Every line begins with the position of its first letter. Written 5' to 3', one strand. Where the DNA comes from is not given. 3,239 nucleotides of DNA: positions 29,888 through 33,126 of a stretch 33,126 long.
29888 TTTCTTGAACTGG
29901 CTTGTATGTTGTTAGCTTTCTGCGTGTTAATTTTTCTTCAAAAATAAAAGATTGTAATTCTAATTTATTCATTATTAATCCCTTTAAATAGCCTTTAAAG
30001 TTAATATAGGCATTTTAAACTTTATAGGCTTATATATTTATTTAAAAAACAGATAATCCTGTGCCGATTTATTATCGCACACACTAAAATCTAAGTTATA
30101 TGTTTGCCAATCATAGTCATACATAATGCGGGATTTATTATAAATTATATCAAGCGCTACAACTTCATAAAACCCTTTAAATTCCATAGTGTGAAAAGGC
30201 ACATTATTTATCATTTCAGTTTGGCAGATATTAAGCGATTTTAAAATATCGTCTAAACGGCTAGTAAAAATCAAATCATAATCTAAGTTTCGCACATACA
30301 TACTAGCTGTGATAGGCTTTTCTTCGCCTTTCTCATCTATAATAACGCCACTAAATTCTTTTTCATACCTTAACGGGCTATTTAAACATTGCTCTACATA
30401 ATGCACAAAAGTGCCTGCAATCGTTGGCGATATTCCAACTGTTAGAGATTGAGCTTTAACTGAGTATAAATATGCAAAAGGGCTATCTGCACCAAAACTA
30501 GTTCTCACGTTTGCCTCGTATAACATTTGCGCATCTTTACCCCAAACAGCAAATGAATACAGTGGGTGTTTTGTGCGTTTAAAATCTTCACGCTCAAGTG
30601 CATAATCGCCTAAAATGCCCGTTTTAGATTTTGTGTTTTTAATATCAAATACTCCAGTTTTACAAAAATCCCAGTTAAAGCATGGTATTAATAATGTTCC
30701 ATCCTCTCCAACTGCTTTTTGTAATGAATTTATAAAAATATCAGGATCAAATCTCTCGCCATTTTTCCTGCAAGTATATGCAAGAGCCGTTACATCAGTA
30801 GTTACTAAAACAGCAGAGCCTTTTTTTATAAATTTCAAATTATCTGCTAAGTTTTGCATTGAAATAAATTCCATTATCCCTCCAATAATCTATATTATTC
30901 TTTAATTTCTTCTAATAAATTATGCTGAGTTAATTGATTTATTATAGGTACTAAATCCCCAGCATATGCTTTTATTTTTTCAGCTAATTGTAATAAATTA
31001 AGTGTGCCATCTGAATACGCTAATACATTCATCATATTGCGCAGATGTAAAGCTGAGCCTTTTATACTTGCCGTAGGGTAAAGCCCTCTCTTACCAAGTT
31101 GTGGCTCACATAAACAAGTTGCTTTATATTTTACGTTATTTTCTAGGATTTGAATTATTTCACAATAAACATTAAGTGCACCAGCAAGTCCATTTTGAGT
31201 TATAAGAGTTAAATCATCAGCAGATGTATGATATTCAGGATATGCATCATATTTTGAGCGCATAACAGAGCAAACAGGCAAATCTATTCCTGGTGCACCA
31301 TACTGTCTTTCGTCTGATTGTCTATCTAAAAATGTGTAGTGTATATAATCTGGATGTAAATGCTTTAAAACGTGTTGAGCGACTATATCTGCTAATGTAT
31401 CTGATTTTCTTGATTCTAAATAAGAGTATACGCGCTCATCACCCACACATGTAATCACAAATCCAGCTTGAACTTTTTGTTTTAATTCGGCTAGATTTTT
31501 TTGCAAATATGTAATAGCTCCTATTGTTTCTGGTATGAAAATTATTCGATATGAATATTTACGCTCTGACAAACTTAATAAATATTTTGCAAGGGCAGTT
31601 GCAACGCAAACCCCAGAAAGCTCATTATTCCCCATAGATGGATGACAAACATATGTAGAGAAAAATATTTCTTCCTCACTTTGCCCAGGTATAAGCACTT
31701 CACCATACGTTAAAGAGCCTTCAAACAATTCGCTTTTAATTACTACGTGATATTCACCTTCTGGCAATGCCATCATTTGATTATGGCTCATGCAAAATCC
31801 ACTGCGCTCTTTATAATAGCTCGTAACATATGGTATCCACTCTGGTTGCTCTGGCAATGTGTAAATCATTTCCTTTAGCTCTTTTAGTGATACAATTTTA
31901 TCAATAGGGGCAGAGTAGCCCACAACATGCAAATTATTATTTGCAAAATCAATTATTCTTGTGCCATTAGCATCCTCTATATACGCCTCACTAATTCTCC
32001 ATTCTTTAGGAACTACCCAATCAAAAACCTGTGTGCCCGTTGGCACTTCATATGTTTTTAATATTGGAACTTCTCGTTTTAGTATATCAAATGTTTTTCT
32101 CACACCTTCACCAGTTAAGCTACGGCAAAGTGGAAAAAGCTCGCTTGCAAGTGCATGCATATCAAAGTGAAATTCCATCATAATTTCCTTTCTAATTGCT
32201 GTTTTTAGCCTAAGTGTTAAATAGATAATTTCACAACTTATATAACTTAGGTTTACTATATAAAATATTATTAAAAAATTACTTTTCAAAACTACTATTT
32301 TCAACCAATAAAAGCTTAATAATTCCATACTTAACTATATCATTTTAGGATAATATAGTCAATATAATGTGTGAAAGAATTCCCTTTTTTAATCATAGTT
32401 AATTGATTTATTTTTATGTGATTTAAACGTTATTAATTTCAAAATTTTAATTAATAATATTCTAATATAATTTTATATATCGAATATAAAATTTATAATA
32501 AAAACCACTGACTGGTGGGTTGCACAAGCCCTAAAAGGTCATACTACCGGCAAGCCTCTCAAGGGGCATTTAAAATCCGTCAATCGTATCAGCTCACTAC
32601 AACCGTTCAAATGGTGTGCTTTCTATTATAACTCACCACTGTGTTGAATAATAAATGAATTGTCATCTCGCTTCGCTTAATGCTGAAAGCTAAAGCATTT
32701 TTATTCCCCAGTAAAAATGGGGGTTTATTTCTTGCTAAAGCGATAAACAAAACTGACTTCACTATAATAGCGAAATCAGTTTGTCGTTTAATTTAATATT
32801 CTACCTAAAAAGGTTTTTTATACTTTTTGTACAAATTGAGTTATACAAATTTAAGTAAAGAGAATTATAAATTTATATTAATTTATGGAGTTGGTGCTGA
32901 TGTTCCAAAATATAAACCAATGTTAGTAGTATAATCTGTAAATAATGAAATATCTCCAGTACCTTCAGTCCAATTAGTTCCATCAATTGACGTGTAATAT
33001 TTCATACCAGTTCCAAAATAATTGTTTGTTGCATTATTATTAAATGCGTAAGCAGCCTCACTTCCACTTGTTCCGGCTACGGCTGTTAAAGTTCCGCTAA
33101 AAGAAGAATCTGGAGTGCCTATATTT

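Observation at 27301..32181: Orphan five-gene FkbH / ACP / AAC(3)-fold / COG4310 / VOC cassette: predicted ACP-tethered glyceryl-type N-acylation module with no partner pathway in view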

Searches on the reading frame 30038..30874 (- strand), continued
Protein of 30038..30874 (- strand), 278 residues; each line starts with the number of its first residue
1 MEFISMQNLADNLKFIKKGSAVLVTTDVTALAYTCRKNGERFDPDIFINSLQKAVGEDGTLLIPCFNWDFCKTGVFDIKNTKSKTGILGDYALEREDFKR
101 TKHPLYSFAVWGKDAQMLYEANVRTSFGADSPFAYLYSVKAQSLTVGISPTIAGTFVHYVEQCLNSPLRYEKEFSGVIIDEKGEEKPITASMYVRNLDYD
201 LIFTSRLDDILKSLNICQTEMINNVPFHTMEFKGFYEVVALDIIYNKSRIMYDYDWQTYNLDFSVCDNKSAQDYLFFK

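Call 51: find_encoding_contigs(protein=P0213, flank=9000, max_places=1)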
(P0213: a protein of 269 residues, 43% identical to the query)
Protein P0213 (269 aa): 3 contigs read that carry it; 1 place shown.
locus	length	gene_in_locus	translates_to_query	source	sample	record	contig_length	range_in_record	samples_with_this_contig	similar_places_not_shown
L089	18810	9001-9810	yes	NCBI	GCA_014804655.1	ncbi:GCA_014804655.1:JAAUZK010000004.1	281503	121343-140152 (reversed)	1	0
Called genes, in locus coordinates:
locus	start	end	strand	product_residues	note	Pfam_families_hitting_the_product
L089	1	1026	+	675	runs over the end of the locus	PF00501:AMP-binding, PF13193:AMP-binding_C, PF00881:Nitroreductase, PF14512:TM1586_NiRdase (faint)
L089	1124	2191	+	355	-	PF00571:CBS (faint), PF00483:NTP_transferase, PF12804:NTP_transf_3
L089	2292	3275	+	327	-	PF00106:adh_short, PF01073:3Beta_HSD, PF01370:Epimerase, PF02719:Polysacc_synt_2, PF04321:RmlD_sub_bind, PF07993:NAD_binding_4, PF13460:NAD_binding_10, PF16363:GDP_Man_Dehyd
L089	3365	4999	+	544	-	PF02348:CTP_transf_3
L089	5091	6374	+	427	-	PF16254:DUF4910, PF09940:DUF2172, PF16221:HTH_47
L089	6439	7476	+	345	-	PF03102:NeuB, PF08666:SAF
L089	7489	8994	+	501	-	-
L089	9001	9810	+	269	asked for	PF02522:Antibiotic_NAT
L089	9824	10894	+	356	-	PF22674:C2185-like_N, PF05050:Methyltransf_21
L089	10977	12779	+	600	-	PF00664:ABC_membrane, PF02463:SMC_N (weak), PF00005:ABC_tran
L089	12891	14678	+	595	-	PF02776:TPP_enzyme_N, PF00205:TPP_enzyme_M, PF02775:TPP_enzyme_C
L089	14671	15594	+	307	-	PF01073:3Beta_HSD (faint), PF01370:Epimerase, PF16363:GDP_Man_Dehyd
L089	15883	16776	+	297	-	PF05050:Methyltransf_21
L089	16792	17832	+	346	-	PF03102:NeuB, PF08666:SAF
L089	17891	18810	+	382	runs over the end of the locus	PF02350:Epimerase_2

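Call 52: find_encoding_contigs(protein=P0144, flank=9000, max_places=2)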
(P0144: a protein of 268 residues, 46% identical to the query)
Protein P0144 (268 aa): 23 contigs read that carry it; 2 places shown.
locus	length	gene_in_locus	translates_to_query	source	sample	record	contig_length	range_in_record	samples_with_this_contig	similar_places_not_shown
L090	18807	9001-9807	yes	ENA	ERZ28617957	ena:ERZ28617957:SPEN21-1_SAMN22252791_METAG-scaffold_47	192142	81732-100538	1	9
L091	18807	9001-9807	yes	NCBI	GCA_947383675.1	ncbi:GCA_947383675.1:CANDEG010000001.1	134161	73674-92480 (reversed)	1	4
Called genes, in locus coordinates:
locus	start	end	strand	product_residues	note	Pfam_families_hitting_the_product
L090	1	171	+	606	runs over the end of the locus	-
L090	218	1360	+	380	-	PF01041:DegT_DnrJ_EryC1, PF00155:Aminotran_1_2 (weak)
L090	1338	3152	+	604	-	-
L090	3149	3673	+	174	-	PF13302:Acetyltransf_3, PF13420:Acetyltransf_4, PF13523:Acetyltransf_8, PF00583:Acetyltransf_1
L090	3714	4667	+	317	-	PF00535:Glycos_transf_2, PF10111:Glyco_tranf_2_2 (weak), PF13641:Glyco_tranf_2_3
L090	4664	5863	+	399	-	-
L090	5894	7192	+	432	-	-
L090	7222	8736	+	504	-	PF00501:AMP-binding, PF13193:AMP-binding_C (faint)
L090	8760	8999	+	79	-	-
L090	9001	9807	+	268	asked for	PF02522:Antibiotic_NAT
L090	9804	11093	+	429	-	PF16254:DUF4910, PF09940:DUF2172, PF16221:HTH_47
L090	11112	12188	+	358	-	PF00535:Glycos_transf_2, PF10111:Glyco_tranf_2_2 (weak), PF13641:Glyco_tranf_2_3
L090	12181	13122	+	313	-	PF00535:Glycos_transf_2, PF13641:Glyco_tranf_2_3 (faint)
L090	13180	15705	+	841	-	-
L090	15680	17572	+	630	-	PF13727:CoA_binding_3, PF01073:3Beta_HSD, PF01370:Epimerase, PF02719:Polysacc_synt_2, PF04321:RmlD_sub_bind, PF16363:GDP_Man_Dehyd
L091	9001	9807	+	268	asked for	PF02522:Antibiotic_NAT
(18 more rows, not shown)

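Call 60: search_protein_families(library=pfam, proteins=[L089:7489-8994:+, L085:9791-11296:+], max_evalue=0.001)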
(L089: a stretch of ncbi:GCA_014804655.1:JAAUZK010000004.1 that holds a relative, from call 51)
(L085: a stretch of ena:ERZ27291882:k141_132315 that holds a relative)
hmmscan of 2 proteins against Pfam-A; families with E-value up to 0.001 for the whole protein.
L089:7489-8994:+ (501 aa): 0 families

L085:9791-11296:+ (501 aa): 1 family
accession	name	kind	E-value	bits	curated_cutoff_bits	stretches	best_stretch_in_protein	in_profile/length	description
PF05159.20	Capsule_synth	-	0.00019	21.5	20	1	299-399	165-269/310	Capsule polysaccharide biosynthesis protein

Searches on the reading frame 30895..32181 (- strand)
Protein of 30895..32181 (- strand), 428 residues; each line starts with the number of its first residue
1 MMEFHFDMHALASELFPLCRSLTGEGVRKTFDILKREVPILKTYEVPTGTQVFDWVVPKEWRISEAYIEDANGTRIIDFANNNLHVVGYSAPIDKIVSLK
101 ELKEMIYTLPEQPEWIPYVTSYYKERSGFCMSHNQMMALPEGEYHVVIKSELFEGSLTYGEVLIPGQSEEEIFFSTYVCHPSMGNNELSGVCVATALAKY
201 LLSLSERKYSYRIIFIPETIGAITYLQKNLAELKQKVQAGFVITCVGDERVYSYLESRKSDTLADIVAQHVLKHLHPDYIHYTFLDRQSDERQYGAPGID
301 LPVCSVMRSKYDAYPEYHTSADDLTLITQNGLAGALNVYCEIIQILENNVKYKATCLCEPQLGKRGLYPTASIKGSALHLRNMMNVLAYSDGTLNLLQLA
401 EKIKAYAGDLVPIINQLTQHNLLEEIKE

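Call 4: search_protein_families(library=pfam, proteins=[window:30895-32181:-], max_evalue=0.01)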
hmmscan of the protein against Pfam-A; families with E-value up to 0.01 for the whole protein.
window:30895-32181:- (428 aa): 3 families
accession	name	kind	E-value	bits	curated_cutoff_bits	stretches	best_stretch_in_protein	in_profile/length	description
PF16254.10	DUF4910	-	1.4e-103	345.4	26.6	1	9-349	1-247/247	Domain of unknown function (DUF4910)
PF09940.16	DUF2172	-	1.3e-36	125.2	27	1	60-151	1-92/92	Domain of unknown function (DUF2172)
PF16221.11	HTH_47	-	2.7e-22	78.5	27.1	1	352-424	3-77/78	winged helix-turn-helix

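Call 5: search_protein_families(library=ncbifam, proteins=[window:30895-32181:-], max_evalue=0.01)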
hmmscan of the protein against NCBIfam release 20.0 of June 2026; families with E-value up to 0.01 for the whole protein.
window:30895-32181:- (428 aa): 2 families
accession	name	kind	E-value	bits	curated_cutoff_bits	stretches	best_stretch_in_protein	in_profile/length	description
NF049939.1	HyAminethphonNHLyPbfA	equivalog_domain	0.00057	18.4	525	1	64-92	51-79/442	(R)-1-hydroxy-2-aminoethylphosphonate ammonia-lyase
NF004755.0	PRK06082.1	equivalog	0.00087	17.8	467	1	66-113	64-107/459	aspartate aminotransferase family protein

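Call 13: find_encoding_contigs(protein=window:30895-32181:-, flank=10000, max_places=6)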
Protein window:30895-32181:- (428 aa): no gene with exactly this product is on record in the collection.

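Call 32: search_solved_structures(query=window:30895-32181:-, max_evalue=0.01)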
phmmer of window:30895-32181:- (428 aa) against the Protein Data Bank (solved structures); distinct sequences matched with E-value up to 0.01: 2.
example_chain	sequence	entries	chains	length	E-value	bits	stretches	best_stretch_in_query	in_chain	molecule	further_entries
3k9t_A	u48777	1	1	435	2.1e-112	379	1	7-402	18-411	putative peptidase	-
3iib_A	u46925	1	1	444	0.0025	19.7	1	187-349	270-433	Peptidase M28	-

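Call 56: search_solved_structures(query=window:30895-32181:-, max_evalue=0.01, show_alignments=2)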
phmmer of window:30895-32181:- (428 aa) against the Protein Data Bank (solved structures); distinct sequences matched with E-value up to 0.01: 2.
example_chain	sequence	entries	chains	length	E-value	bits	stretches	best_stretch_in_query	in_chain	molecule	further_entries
3k9t_A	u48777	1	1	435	2.1e-112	379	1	7-402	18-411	putative peptidase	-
3iib_A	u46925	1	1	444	0.0025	19.7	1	187-349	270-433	Peptidase M28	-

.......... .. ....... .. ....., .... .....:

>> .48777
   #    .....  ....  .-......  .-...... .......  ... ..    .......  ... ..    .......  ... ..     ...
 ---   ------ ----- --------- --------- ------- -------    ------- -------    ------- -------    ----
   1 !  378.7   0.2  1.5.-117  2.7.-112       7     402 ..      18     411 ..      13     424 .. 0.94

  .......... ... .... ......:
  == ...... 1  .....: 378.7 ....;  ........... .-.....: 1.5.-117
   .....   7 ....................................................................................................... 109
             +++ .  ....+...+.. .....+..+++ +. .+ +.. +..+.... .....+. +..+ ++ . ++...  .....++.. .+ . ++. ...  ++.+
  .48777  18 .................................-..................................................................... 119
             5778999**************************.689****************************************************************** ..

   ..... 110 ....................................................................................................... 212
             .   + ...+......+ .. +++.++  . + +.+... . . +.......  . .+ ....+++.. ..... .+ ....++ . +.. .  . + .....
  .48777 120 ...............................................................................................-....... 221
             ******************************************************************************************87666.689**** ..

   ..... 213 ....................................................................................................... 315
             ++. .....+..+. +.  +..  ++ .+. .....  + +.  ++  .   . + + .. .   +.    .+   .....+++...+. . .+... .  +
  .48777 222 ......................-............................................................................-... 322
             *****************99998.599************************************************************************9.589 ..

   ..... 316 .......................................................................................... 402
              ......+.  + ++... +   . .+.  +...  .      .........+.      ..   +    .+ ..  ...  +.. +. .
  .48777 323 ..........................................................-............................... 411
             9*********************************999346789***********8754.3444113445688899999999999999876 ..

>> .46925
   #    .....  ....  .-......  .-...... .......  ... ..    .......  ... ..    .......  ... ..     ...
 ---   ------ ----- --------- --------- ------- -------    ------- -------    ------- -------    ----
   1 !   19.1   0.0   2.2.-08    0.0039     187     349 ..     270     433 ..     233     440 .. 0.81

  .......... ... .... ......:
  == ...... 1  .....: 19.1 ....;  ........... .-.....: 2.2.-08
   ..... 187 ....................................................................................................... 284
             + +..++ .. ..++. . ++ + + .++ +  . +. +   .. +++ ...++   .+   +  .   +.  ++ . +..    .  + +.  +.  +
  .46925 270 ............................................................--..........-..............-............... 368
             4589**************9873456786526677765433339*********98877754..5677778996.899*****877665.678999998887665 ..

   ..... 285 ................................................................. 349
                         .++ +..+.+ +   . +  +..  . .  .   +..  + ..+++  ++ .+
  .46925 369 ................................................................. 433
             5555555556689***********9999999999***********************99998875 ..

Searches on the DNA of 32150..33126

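Call 46: search_rna_families(source=window, start=32150, end=33126, threshold=evalue, max_evalue=1, show_alignments=2)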
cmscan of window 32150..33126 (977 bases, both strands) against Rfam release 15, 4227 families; matches with E-value up to 1: 1.
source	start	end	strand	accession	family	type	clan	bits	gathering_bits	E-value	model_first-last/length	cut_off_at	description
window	32747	32838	-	RF01416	NrrF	Gene; antisense;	-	18.7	60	0.44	1-160/160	no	NrrF RNA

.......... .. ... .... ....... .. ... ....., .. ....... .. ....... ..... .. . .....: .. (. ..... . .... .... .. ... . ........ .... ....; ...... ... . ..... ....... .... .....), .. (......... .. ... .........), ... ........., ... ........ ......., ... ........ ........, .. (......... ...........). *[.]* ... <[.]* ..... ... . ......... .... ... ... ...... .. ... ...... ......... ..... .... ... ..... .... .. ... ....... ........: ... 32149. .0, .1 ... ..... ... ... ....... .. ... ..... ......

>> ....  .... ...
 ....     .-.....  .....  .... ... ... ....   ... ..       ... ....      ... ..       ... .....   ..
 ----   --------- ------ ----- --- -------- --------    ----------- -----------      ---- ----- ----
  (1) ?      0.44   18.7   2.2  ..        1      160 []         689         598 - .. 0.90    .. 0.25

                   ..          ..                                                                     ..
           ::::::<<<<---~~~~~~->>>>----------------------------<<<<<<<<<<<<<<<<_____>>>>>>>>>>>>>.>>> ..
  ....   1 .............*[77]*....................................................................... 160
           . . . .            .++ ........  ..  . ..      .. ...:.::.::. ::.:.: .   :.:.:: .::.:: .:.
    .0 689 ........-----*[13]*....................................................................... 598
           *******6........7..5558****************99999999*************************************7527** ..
